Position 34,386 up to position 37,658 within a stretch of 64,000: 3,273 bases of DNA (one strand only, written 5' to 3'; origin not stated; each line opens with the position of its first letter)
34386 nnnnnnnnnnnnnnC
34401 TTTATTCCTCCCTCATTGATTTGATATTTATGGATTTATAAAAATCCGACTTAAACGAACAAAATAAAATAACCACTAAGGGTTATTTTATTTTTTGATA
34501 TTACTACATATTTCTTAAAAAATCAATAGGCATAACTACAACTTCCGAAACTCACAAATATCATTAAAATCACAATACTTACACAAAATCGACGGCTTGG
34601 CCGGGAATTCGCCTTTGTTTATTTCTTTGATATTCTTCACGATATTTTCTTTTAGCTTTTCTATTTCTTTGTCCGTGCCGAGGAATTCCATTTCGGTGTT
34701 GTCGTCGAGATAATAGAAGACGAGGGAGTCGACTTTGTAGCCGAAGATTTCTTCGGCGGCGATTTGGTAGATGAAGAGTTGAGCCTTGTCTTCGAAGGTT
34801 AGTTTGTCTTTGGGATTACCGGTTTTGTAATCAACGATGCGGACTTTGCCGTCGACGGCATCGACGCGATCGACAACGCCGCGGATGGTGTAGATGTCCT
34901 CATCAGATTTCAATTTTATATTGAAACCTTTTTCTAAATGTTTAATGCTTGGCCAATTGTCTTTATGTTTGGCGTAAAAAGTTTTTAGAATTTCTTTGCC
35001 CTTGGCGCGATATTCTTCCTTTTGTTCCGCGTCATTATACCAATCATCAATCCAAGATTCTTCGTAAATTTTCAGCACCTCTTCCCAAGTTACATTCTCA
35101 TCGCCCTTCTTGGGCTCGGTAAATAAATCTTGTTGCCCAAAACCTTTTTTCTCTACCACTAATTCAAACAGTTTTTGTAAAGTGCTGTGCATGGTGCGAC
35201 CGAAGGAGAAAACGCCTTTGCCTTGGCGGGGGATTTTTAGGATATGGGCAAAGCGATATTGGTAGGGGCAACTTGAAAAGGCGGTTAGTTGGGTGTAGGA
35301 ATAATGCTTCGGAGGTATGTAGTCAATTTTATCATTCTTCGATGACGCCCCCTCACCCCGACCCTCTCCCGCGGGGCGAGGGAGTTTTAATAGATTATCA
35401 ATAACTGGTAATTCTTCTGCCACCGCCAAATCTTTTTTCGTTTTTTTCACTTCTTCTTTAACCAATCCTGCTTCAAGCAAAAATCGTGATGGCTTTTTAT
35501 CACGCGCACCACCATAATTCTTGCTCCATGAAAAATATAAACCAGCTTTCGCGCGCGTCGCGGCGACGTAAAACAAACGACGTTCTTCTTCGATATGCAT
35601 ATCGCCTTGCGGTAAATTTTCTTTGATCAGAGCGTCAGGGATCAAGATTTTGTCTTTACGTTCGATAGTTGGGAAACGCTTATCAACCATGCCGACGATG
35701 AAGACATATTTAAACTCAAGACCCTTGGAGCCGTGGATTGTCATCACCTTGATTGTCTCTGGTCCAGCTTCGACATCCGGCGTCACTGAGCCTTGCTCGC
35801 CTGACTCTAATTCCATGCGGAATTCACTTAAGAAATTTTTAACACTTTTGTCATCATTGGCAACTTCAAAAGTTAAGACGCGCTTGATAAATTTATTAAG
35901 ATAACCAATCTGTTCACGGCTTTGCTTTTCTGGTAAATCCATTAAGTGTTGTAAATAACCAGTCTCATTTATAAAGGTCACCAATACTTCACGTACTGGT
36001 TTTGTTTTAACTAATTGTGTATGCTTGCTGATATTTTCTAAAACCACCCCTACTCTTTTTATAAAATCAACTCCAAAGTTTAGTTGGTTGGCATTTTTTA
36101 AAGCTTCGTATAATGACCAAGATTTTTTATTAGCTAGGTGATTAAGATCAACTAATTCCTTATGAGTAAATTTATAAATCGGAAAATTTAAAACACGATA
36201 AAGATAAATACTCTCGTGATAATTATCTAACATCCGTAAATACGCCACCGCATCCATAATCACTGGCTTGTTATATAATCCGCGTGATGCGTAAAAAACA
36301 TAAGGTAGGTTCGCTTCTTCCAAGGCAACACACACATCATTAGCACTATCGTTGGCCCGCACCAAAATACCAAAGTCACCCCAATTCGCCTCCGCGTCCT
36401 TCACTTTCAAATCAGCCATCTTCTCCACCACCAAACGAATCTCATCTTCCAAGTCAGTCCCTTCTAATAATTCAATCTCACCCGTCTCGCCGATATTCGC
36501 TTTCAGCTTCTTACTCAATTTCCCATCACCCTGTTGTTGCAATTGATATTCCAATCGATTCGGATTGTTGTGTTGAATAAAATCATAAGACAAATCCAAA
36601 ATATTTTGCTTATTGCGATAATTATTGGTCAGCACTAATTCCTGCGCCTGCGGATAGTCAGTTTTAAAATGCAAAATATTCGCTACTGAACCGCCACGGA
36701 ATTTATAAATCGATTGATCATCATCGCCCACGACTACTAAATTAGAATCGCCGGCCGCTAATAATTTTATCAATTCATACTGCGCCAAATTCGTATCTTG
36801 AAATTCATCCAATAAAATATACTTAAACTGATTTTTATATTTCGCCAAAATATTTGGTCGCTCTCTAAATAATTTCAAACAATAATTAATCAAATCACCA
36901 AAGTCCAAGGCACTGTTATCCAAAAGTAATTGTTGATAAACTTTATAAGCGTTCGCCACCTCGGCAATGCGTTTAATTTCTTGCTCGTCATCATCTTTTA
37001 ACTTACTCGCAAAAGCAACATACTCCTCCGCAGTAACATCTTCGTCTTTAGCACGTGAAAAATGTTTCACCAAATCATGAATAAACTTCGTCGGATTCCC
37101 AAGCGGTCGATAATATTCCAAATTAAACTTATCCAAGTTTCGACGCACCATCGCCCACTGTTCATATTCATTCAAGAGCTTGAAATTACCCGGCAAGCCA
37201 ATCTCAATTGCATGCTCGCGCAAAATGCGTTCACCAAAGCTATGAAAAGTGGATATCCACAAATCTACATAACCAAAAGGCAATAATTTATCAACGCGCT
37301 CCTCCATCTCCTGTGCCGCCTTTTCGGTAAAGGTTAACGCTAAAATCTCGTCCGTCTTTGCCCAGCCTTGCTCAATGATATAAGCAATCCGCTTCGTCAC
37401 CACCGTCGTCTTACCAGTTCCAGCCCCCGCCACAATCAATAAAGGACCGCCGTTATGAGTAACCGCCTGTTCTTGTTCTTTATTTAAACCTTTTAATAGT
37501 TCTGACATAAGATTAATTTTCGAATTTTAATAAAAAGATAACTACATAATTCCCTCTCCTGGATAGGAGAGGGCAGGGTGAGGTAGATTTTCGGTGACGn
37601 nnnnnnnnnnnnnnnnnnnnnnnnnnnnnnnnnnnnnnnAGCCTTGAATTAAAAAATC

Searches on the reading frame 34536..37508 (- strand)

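Call 16: search_protein_families(library=pfam, proteins=[window:34536-37508:-], max_evalue=0.001)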
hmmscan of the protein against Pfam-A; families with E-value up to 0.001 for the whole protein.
window:34536-37508:- (990 aa): 8 families
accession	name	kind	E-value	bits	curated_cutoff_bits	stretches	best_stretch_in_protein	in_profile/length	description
PF00580.27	UvrD-helicase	-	5.2e-82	276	23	1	8-286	1-271/271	UvrD/REP helicase N-terminal domain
PF13361.12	UvrD_C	-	1.3e-50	173.2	25.6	1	292-663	2-349/350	UvrD-like helicase C-terminal domain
PF12705.13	PDDEXK_1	-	2.6e-35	123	22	1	736-986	2-247/247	PD-(D/E)XK nuclease superfamily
PF13245.12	AAA_19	-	9.1e-25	87.8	25.1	1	12-271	1-134/134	AAA domain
PF13538.12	UvrD_C_2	-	6e-11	42.5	27.4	1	636-658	28-50/52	UvrD-like helicase C-terminal domain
PF13604.12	AAA_30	-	2.8e-08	34.1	27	1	8-72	2-66/191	AAA domain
PF01930.23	Cas_Cas4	-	2.9e-06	27.9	22.7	1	870-985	47-158/160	Domain of unknown function DUF83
PF01443.25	Viral_helicase1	-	0.00012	22.5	21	0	226-326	58-159/228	Viral superfamily 1 RNA helicase core domain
